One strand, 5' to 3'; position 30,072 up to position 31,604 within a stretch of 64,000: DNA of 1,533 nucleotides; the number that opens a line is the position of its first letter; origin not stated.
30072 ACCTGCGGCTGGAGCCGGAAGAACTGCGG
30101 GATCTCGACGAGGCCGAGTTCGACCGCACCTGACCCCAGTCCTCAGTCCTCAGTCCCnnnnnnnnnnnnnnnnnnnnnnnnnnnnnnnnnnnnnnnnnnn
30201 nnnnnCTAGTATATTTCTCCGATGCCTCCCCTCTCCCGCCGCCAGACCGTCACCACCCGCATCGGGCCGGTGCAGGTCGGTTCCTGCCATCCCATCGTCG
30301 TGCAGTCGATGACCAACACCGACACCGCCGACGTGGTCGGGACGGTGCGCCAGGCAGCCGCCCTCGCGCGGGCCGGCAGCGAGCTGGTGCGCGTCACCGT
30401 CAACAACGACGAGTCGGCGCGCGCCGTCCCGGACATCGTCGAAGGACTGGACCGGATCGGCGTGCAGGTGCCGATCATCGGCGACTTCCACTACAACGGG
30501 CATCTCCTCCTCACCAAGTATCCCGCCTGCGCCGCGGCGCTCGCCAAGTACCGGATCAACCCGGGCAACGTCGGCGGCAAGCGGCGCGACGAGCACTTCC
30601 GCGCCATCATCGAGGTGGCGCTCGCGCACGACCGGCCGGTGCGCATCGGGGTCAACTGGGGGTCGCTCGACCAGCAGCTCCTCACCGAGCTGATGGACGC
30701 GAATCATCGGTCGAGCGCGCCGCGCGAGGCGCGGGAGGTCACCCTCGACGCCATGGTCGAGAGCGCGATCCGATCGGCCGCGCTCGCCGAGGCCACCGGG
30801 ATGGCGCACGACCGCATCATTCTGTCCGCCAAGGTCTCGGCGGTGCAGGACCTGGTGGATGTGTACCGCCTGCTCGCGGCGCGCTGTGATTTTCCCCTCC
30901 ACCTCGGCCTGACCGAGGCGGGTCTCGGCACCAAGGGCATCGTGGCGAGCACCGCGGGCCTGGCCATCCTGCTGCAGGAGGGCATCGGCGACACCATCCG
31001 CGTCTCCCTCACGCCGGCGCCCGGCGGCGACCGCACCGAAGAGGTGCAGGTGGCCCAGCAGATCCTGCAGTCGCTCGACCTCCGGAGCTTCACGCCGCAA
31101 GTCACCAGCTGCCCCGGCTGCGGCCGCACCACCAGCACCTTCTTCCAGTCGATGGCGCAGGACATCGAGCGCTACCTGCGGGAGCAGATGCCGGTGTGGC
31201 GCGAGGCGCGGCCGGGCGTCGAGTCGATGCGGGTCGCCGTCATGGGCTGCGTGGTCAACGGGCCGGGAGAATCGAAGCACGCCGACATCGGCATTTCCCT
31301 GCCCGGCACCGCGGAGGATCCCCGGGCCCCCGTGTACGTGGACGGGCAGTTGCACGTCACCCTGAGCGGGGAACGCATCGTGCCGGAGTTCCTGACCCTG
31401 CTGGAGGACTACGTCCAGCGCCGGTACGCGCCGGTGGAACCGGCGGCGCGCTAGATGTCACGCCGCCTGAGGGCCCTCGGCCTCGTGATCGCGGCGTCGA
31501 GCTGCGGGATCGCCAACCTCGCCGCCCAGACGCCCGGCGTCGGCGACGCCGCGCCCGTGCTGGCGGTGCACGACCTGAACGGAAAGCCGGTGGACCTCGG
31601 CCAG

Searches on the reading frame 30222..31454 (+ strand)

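Call 52: search_protein_families(library=pfam, proteins=[window:30222-31454:+], max_evalue=0.001)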
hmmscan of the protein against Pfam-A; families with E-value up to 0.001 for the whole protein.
window:30222-31454:+ (410 aa): 1 family
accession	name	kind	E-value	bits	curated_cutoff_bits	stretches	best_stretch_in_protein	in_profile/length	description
PF04551.19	GcpE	-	6.5e-115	384.2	32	1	11-395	3-342/343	GcpE protein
